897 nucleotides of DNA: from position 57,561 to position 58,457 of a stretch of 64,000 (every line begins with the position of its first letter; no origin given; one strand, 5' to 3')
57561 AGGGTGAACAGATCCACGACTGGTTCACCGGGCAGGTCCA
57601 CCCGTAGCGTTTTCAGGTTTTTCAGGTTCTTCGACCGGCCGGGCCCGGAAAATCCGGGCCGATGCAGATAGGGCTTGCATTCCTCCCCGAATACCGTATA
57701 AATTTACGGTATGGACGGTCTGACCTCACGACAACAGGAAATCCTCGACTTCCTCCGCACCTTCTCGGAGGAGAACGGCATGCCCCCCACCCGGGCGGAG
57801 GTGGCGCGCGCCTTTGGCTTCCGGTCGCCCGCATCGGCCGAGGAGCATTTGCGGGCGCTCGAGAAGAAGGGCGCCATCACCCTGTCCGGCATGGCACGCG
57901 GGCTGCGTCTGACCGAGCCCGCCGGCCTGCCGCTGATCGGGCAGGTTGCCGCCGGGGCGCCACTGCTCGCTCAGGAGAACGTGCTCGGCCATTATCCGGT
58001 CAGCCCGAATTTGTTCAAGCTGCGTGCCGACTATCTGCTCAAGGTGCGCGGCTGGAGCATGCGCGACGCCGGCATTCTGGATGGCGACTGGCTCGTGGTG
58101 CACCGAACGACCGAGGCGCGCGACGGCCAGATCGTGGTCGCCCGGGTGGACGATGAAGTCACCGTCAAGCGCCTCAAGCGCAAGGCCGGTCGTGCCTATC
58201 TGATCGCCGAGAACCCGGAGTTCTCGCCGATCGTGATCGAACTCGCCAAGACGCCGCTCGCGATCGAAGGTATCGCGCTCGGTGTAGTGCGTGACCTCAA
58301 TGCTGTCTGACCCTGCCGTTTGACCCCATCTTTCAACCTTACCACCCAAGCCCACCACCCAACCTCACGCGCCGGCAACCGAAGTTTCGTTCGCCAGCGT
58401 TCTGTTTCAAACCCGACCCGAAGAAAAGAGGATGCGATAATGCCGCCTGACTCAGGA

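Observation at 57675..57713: lexA appears leaderless, with a perfect 22-bp palindrome spanning its -10 region and start codon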

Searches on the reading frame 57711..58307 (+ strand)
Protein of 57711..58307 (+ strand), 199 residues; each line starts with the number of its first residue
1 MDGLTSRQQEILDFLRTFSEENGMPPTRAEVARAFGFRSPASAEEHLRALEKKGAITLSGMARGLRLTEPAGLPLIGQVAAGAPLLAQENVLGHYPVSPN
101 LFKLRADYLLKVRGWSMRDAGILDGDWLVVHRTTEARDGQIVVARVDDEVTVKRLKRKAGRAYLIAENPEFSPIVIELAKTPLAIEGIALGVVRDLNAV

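Call 8: find_homologous_proteins(query=window:57711-58307:+)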
Query window:57711-58307:+ (199 aa): 8000 proteins with E <= 0.001 among 8000 candidates; the best 120 are listed.
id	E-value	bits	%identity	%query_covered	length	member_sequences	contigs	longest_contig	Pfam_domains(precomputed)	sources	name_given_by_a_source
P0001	3.6e-123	426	99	100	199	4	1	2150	PF00717.29,PF01726.23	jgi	-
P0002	7.7e-123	425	99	100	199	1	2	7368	PF00717.29,PF01726.23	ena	-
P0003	3.7e-115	400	91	100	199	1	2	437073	PF00717.29,PF01726.23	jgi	jgi:repressor LexA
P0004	9.8e-113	392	90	100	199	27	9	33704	PF00717.29,PF01726.23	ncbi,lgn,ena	ncbi:MAG: transcriptional repressor LexA [bacterium]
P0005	7.1e-112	390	89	100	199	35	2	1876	PF00717.29,PF01726.23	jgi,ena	jgi:repressor LexA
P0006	7.3e-109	380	85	99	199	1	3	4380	PF00717.29,PF01726.23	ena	-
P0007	1.3e-103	363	82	99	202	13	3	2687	PF00717.29,PF01726.23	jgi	-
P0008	5.1e-85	302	68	99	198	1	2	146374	PF00717.29,PF01726.23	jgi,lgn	jgi:repressor LexA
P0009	2.3e-80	287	68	97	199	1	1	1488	PF00717.29,PF01726.23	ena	-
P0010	1.7e-79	284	69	97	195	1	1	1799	PF00717.29,PF01726.23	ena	-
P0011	3.0e-76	273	66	97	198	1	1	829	PF00717.29,PF01726.23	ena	-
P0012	5.1e-76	273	66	98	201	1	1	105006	PF00717.29,PF01726.23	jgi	jgi:repressor LexA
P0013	9.8e-76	272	65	98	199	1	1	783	PF00717.29,PF01726.23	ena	-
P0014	1.9e-75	271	66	98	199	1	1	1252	PF00717.29,PF01726.23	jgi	jgi:repressor LexA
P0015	1.9e-75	271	66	98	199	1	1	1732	PF00717.29,PF01726.23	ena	-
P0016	2.0e-75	271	65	91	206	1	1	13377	PF00717.29,PF01726.23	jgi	jgi:repressor LexA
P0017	2.0e-75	271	66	98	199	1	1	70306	PF00717.29,PF01726.23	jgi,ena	jgi:repressor LexA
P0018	2.5e-75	270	66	98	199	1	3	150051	PF00717.29,PF01726.23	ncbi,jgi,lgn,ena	jgi:repressor LexA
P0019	2.6e-75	270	65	98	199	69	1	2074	PF00717.29,PF01726.23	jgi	jgi:repressor LexA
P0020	2.6e-75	270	66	98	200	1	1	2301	PF00717.29,PF01726.23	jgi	jgi:repressor LexA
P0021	3.4e-75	270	66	98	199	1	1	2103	PF00717.29,PF01726.23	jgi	jgi:repressor LexA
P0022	3.7e-75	270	66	98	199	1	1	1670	PF00717.29,PF01726.23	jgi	jgi:repressor LexA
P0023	4.5e-75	270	66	98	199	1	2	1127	PF00717.29,PF01726.23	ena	-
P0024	7.6e-75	269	66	98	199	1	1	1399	PF00717.29,PF01726.23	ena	-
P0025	8.0e-75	269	66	98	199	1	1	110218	PF00717.29,PF01726.23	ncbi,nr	ncbi:MAG TPA: transcriptional repressor LexA [Burkholderiales bacterium]|nr:transcriptional represso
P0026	8.1e-75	269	64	99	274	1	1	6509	PF00717.29,PF01726.23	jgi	jgi:repressor LexA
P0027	9.7e-75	269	66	98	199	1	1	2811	PF00717.29,PF01726.23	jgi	jgi:repressor LexA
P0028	1.2e-74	268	66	97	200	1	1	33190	PF00717.29,PF01726.23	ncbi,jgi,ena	-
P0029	1.3e-74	268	67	97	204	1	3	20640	PF00717.29,PF01726.23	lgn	-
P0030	1.7e-74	268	66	98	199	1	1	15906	PF00717.29,PF01726.23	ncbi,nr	ncbi:MAG TPA: transcriptional repressor LexA [Burkholderiales bacterium]|nr:transcriptional represso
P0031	1.8e-74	268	65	98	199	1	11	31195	PF00717.29,PF01726.23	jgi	jgi:repressor LexA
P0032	1.8e-74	268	64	98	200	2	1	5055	PF00717.29,PF01726.23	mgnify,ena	mgnify:CR=1 FL=1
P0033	1.8e-74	268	66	98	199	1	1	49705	PF00717.29,PF01726.23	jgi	jgi:repressor LexA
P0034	1.9e-74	268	66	98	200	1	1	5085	PF00717.29,PF01726.23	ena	-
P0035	2.0e-74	268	66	98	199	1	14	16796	PF00717.29,PF01726.23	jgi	jgi:repressor LexA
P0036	2.0e-74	268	66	98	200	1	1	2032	PF00717.29,PF01726.23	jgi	jgi:repressor LexA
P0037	2.4e-74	267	65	98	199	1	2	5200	PF00717.29,PF01726.23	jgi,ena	jgi:repressor LexA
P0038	2.5e-74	267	64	91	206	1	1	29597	PF00717.29,PF01726.23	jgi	jgi:repressor LexA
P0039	2.8e-74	267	65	98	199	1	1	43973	PF00717.29,PF01726.23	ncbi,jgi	jgi:repressor LexA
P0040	3.3e-74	267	65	97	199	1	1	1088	PF00717.29,PF01726.23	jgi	-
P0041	3.3e-74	267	64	91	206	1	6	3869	PF00717.29,PF01726.23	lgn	-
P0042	3.3e-74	267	65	99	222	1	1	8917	PF00717.29,PF01726.23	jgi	jgi:repressor LexA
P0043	3.4e-74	267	65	98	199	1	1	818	PF00717.29,PF01726.23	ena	-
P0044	4.0e-74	267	63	98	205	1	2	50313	PF00717.29,PF01726.23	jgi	jgi:repressor LexA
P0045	4.2e-74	266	65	98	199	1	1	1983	PF00717.29,PF01726.23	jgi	jgi:repressor LexA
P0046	4.4e-74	266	65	98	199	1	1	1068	PF00717.29,PF01726.23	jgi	jgi:repressor LexA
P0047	5.5e-74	266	65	98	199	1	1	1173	PF00717.29,PF01726.23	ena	-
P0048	5.6e-74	266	65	98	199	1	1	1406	PF00717.29,PF01726.23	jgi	-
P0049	5.6e-74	266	65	98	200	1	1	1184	PF00717.29,PF01726.23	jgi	jgi:repressor LexA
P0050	6.9e-74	266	65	98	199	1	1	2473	PF00717.29,PF01726.23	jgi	jgi:repressor LexA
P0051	7.4e-74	266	63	98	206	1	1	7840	PF00717.29,PF01726.23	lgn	-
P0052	7.8e-74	266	65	98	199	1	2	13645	PF00717.29,PF01726.23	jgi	jgi:repressor LexA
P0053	8.0e-74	266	65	98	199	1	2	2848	PF00717.29,PF01726.23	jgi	jgi:repressor LexA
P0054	8.5e-74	265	67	98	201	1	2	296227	PF00717.29,PF01726.23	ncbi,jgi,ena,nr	ncbi:MAG: SOS-response transcriptional repressor, LexA [Rhodocyclaceae bacterium]|nr:SOS-response tr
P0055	8.8e-74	265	65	98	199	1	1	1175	PF00717.29,PF01726.23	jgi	jgi:repressor LexA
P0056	1.2e-73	265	65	96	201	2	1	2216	PF00717.29,PF01726.23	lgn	-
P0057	1.4e-73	265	64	98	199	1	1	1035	PF00717.29,PF01726.23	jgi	jgi:repressor LexA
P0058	1.7e-73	265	63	99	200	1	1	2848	PF00717.29,PF01726.23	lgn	-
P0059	1.8e-73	264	63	98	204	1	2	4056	PF00717.29,PF01726.23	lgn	-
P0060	1.9e-73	264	65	97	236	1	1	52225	PF00717.29,PF01726.23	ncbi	-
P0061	1.9e-73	264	62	98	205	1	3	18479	PF00717.29,PF01726.23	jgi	jgi:repressor LexA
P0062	2.1e-73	264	64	98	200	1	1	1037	PF00717.29,PF01726.23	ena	-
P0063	2.1e-73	264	64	96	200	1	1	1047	PF00717.29,PF01726.23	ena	-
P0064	2.3e-73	264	65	98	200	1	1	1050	PF00717.29,PF01726.23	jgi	jgi:repressor LexA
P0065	2.4e-73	264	64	100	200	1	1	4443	PF00717.29,PF01726.23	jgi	jgi:repressor LexA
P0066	3.2e-73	264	65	98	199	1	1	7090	PF00717.29,PF01726.23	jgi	jgi:repressor LexA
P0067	3.7e-73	263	65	97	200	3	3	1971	PF00717.29,PF01726.23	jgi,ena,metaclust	metaclust:\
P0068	4.3e-73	263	63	98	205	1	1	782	PF00717.29,PF01726.23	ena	-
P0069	4.3e-73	263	63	97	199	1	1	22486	PF00717.29,PF01726.23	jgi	jgi:repressor LexA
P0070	4.4e-73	263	62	98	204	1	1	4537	PF00717.29,PF01726.23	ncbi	-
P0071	4.4e-73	263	64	90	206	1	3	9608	PF00717.29,PF01726.23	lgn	-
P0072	4.7e-73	263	64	100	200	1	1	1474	PF00717.29,PF01726.23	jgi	jgi:repressor LexA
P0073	4.9e-73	263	62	98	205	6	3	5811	PF00717.29,PF01726.23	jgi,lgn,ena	jgi:repressor LexA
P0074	5.3e-73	263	63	97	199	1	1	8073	PF00717.29,PF01726.23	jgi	jgi:repressor LexA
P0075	5.5e-73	263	66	96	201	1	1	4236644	PF00717.29,PF01726.23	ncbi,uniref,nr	ncbi:transcriptional repressor LexA [Nitrogeniibacter mangrovi]|uniref:LexA repressor n=1 Tax=Nitrog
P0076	5.6e-73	263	64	98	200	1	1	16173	PF00717.29,PF01726.23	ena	-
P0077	5.7e-73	263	63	98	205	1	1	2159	PF00717.29,PF01726.23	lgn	-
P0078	6.0e-73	263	65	98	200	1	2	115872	PF00717.29,PF01726.23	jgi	jgi:repressor LexA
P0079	7.2e-73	262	62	98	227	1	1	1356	PF00717.29,PF01726.23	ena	-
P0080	7.9e-73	262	65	97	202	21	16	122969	PF00717.29,PF01726.23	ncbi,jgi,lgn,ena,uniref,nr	ncbi:transcriptional repressor LexA [Azoarcus communis]|uniref:transcriptional repressor LexA n=1 Ta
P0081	8.9e-73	262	65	98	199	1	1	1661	PF00717.29,PF01726.23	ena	-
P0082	9.0e-73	262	64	98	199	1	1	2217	PF00717.29,PF01726.23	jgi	jgi:repressor LexA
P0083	9.3e-73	262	65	98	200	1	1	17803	PF00717.29,PF01726.23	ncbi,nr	ncbi:MAG: transcriptional repressor LexA [Burkholderiales bacterium]|nr:transcriptional repressor Le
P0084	9.4e-73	262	63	98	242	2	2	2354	PF00717.29,PF01726.23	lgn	-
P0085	1.0e-72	262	64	97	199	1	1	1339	PF00717.29,PF01726.23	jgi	-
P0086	1.1e-72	262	63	97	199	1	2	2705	PF00717.29,PF01726.23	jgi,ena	-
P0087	1.2e-72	262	63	97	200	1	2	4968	PF00717.29,PF01726.23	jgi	jgi:repressor LexA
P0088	1.3e-72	262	64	100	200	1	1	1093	PF00717.29,PF01726.23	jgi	jgi:repressor LexA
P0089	1.4e-72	261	64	98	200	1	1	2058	PF00717.29,PF01726.23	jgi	jgi:repressor LexA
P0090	1.5e-72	261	64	98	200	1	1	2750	PF00717.29,PF01726.23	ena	-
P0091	1.5e-72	261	63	98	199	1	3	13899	PF00717.29,PF01726.23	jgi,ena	jgi:repressor LexA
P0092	1.5e-72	261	63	96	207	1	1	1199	PF00717.29,PF01726.23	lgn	-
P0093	1.6e-72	261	65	98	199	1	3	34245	PF00717.29,PF01726.23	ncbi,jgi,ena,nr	ncbi:MAG TPA: transcriptional repressor LexA [Burkholderiales bacterium]|nr:transcriptional represso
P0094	1.7e-72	261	62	98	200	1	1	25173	PF00717.29,PF01726.23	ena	-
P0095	1.7e-72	261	64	96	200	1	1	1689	PF00717.29,PF01726.23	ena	-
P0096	1.9e-72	261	63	98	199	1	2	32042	PF00717.29,PF01726.23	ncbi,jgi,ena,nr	ncbi:MAG TPA: transcriptional repressor LexA [Burkholderiales bacterium]|nr:transcriptional represso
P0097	1.9e-72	261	64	99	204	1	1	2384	PF00717.29,PF01726.23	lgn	-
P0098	2.0e-72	261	65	98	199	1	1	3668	PF00717.29,PF01726.23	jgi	-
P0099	2.0e-72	261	66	98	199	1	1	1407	PF00717.29,PF01726.23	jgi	-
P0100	2.1e-72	261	65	98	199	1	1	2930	PF00717.29,PF01726.23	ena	-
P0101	2.2e-72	261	63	97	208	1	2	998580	PF00717.29,PF01726.23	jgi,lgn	jgi:repressor LexA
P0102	2.5e-72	261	64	97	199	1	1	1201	PF00717.29,PF01726.23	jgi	jgi:repressor LexA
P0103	2.6e-72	261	65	96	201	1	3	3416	PF00717.29,PF01726.23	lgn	-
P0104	2.7e-72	261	64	96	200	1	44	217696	PF00717.29,PF01726.23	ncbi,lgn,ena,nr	ncbi:MAG: transcriptional repressor LexA [Rhodocyclaceae bacterium]|nr:transcriptional repressor Lex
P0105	2.8e-72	261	64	96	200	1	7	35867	PF00717.29,PF01726.23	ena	-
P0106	2.8e-72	260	62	98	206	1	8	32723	PF00717.29,PF01726.23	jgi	jgi:repressor LexA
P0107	2.9e-72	260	63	97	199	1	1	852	PF00717.29,PF01726.23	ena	-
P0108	2.9e-72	260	63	98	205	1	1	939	PF00717.29,PF01726.23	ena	-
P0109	3.1e-72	260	64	96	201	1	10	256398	PF00717.29,PF01726.23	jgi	jgi:repressor LexA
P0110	3.1e-72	260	63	98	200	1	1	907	PF00717.29,PF01726.23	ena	-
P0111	3.2e-72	260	61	97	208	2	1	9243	PF00717.29,PF01726.23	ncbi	-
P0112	3.2e-72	260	62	97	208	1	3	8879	PF00717.29,PF01726.23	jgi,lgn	jgi:repressor LexA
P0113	3.5e-72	260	62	98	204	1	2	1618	PF00717.29,PF01726.23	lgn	-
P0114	3.5e-72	260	64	98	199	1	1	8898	PF00717.29,PF01726.23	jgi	-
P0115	3.7e-72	260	64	96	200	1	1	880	PF00717.29,PF01726.23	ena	-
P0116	4.1e-72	260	65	97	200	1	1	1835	PF00717.29,PF01726.23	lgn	-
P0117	4.2e-72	260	64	96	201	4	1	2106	PF00717.29,PF01726.23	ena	-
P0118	4.6e-72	260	64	97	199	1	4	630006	PF00717.29,PF01726.23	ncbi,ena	-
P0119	4.7e-72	260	62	98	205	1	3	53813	PF00717.29,PF01726.23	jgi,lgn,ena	-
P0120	4.8e-72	260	65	98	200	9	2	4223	PF00717.29,PF01726.23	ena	-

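Call 9: search_protein_families(library=ncbifam, proteins=[window:57711-58307:+])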
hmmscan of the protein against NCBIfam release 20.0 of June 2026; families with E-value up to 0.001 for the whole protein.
window:57711-58307:+ (199 aa): 3 families
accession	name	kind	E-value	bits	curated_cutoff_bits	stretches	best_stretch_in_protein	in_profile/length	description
TIGR00498.1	lexA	equivalog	8.3e-66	221.5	110.95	1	1-196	1-202/203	transcriptional repressor LexA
NF007621.2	PRK10276.1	subfamily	2.2e-22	79.2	110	1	105-193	27-114/115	translesion error-prone DNA polymerase V autoproteolytic subunit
NF051876.1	transXXX_HumD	equivalog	1.7e-06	28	120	1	106-160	27-80/129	HumD family translesion DNA polymerase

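Call 16: find_related_loci(query=window:57711-58307:+, collection=genome_contigs, flank=3000)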
Query window:57711-58307:+ (199 aa) in genome_contigs; peptide patterns used: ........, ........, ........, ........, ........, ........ (x = any residue, [..] = any of these).
599 stretches matched a pattern (row limit reached: there are more); 385 encode a relative of the query (tblastn E <= 1e-3); the best 80 are kept; 80 distinct loci.
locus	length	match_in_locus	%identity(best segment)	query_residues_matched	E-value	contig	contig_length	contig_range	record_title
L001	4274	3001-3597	90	1-199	1e-119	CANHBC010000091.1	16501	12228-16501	MAG: Betaproteobacteria bacterium isolate RE-16jun15-17 genome assembly, contig: RE-16jun15-C127-p1, whole genome shotgu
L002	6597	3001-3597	88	1-199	3e-118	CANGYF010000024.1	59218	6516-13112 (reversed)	MAG: Betaproteobacteria bacterium isolate RE-18aug17-172 genome assembly, contig: RE-18aug17-C520, whole genome shotgun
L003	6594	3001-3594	89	1-198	6e-118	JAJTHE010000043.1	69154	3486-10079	MAG: Betaproteobacteria bacterium isolate CoA8N_M60.1 k141_2368960, whole genome shotgun sequence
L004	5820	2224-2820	88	1-199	1e-117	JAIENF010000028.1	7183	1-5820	MAG: Burkholderiales bacterium isolate co.spades.DASTOOL.1kb_028 c_000000417628, whole genome shotgun sequence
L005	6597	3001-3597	85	1-199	5e-114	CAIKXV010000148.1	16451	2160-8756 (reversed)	MAG: uncultured proteobacterium isolate LaPlata-b_bin-1152 genome assembly, contig: bin-1152:148/306, whole genome shotg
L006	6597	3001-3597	62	2-199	1e-79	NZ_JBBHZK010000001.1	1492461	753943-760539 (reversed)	Methyloversatilis sp. MC4-4 1, whole genome shotgun sequence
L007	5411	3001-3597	64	1-195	9e-78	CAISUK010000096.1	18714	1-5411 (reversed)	MAG: uncultured proteobacterium isolate D14_bin-0553 genome assembly, contig: bin-0553:096/727, whole genome shotgun seq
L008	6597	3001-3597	63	4-195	2e-77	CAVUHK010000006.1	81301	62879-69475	MAG: uncultured beta proteobacterium isolate MFD02134.bin.1.143 genome assembly, contig: contig_20276, whole genome shot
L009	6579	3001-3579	63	4-195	4e-77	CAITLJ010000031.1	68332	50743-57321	MAG: uncultured Ferrovum sp. isolate T7-5_bin-083 genome assembly, contig: bin-083:31/84, whole genome shotgun sequence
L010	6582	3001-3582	64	2-194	3e-76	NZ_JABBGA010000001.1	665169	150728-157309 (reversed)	Zoogloea dura strain G-4-1-14 contig1, whole genome shotgun sequence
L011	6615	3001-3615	61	1-195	6e-76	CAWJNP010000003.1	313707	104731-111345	MAG: uncultured beta proteobacterium isolate MFD02832.bin.2.128 genome assembly, contig: contig_11829, whole genome shot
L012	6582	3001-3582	65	2-194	9e-76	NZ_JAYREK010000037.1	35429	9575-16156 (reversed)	MAG: Zoogloea sp. isolate SH_SHASGE2bin.5 NODE_383_length_35429_cov_2.893604, whole genome shotgun sequence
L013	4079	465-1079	61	1-195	2e-75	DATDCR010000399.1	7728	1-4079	MAG TPA_asm: Burkholderiales bacterium isolate SMAG_U153 k141_715926, whole genome shotgun sequence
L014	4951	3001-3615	61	1-195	4e-75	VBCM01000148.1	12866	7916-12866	MAG: Betaproteobacteria bacterium isolate BP_17 14_0903_12_30cm_scaffold_2342, whole genome shotgun sequence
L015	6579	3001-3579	64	4-195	4e-75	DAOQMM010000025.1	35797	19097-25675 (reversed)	MAG TPA_asm: Rhodocyclaceae bacterium isolate AMR_MDS_0522 NODE_302_length_35797_cov_45.107465, whole genome shotgun seq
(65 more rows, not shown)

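Call 59: find_encoding_contigs(protein=P0008, flank=10000, max_places=2)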
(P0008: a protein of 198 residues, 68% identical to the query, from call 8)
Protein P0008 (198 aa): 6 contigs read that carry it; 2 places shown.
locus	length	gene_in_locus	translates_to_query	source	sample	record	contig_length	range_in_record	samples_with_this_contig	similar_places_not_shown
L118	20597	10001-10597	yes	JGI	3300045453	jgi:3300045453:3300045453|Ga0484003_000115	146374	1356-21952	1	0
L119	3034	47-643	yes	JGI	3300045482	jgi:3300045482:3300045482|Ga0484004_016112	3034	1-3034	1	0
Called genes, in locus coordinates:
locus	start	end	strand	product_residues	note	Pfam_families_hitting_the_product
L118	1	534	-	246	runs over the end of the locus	PF00106:adh_short, PF08659:KR, PF13561:adh_short_C2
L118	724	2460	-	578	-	PF07167:PhaC_N, PF00561:Abhydrolase_1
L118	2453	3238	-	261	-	PF02578:Cu-oxidase_4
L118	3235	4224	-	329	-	PF01479:S4, PF00849:PseudoU_synth_2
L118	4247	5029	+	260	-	PF13512:TPR_18, PF13174:TPR_6 (faint), PF13428:TPR_14 (faint), PF13525:YfiO, PF13432:TPR_16 (weak)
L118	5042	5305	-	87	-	PF02583:Trns_repr_metal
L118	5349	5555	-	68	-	PF00403:HMA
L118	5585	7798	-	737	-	PF00403:HMA, PF00122:E1-E2_ATPase, PF00702:Hydrolase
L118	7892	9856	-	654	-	PF16177:ACAS_N, PF00501:AMP-binding, PF13193:AMP-binding_C (weak)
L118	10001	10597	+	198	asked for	PF01726:LexA_DNA_bind, PF00717:Peptidase_S24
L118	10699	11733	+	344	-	PF00154:RecA_N, PF06745:ATPase (weak), PF08423:Rad51, PF27531:MT3502_N (weak), PF01637:ATPase_2 (weak), PF21096:RecA_C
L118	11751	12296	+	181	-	PF21982:RecX_HTH1 (faint), PF02631:RecX_HTH2, PF21981:RecX_HTH3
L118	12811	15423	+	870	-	PF01411:tRNA-synt_2c, PF07973:tRNA_SAD, PF02272:DHHA1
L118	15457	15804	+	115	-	-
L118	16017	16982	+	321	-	PF03401:TctC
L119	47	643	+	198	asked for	PF01726:LexA_DNA_bind, PF00717:Peptidase_S24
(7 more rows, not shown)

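Call 60: find_encoding_contigs(protein=P0007, flank=3000, max_places=2)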
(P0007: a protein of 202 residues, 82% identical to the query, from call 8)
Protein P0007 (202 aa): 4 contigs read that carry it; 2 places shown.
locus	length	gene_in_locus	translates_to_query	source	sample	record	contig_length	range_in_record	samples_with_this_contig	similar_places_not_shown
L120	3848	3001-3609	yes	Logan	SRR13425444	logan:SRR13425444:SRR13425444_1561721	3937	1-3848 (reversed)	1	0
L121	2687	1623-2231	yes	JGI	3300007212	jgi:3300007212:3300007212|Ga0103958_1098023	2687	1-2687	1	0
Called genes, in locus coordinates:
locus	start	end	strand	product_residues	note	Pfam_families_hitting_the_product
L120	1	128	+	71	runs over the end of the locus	?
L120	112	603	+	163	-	PF01029:NusB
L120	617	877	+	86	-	-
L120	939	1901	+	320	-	PF00586:AIRS, PF02769:AIRS_C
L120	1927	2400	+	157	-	PF04608:PgpA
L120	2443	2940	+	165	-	PF02464:CinA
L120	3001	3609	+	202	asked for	PF01726:LexA_DNA_bind, PF00717:Peptidase_S24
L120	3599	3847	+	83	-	?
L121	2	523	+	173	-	?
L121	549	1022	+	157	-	PF04608:PgpA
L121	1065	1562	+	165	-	PF02464:CinA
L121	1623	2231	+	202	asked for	PF01726:LexA_DNA_bind, PF00717:Peptidase_S24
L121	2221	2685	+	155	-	?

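Call 76: search_solved_structures(query=window:57711-58307:+, show_alignments=1, max_evalue=1e-20)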
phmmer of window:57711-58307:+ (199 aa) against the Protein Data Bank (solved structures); distinct sequences matched with E-value up to 1e-20: 13.
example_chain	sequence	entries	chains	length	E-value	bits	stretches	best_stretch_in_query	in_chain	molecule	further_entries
7b5g_A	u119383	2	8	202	2.2e-71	242.8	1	1-195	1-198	LexA repressor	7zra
7ocj_A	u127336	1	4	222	3.1e-71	242.4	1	1-195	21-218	LexA repressor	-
1jhh_A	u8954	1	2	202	5.8e-71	241.4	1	1-195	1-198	LEXA REPRESSOR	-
3jso_A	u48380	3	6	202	1.5e-70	240.1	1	1-195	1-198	LexA repressor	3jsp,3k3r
8trg_I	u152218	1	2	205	1.6e-70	240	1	1-195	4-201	LexA repressor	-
1jhf_A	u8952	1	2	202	2.1e-70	239.7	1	1-195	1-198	LEXA REPRESSOR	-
8s7g_A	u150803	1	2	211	7.1e-64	218.3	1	4-194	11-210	LexA repressor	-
1jhc_A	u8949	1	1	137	2e-46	161.5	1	69-195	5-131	LEXA REPRESSOR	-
8gms_A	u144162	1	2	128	3.8e-44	154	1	72-195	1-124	LexA repressor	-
1jhe_A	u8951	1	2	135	1.8e-43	151.8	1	69-195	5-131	LEXA REPRESSOR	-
8b0v_A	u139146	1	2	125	1.6e-42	148.7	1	72-194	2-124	LexA repressor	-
3k2z_A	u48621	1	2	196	1.4e-25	93.4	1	4-194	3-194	LexA repressor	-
1lea_A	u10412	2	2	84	2.4e-23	86.2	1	1-81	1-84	LEXA REPRESSOR DNA BINDING DOMAIN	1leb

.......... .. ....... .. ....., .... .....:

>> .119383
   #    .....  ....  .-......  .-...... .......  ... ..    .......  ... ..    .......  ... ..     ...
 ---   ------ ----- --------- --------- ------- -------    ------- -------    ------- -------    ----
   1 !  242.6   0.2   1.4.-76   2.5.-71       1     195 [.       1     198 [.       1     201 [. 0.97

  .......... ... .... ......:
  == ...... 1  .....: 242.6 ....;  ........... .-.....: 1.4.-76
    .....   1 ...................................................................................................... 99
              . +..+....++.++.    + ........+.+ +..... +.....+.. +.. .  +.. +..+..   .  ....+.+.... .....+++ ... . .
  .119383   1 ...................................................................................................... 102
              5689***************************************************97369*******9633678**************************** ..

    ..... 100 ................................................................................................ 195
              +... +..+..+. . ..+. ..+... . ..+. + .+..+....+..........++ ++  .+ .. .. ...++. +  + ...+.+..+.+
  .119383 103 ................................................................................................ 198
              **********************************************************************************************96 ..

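Call 82: find_encoding_contigs(protein=P0003, flank=4000, max_places=1)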
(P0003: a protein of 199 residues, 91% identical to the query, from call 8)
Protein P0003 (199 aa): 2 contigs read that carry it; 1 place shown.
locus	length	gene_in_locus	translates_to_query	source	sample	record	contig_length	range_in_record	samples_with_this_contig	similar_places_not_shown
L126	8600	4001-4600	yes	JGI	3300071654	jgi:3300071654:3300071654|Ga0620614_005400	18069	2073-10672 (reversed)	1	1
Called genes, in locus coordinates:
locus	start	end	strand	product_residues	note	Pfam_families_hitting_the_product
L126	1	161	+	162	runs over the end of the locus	PF00885:DMRL_synthase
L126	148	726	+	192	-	PF01029:NusB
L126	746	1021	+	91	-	-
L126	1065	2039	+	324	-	PF00586:AIRS, PF02769:AIRS_C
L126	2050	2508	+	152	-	PF04608:PgpA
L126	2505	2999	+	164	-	PF02464:CinA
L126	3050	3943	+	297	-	-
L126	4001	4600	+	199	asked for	PF01726:LexA_DNA_bind, PF00717:Peptidase_S24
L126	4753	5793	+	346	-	PF00154:RecA_N, PF08423:Rad51, PF06745:ATPase (weak), PF27531:MT3502_N (weak), PF01637:ATPase_2 (weak), PF21096:RecA_C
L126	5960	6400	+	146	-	PF21982:RecX_HTH1 (weak), PF02631:RecX_HTH2 (faint), PF21981:RecX_HTH3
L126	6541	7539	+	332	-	PF03401:TctC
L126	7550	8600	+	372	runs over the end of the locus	PF02317:Octopine_DH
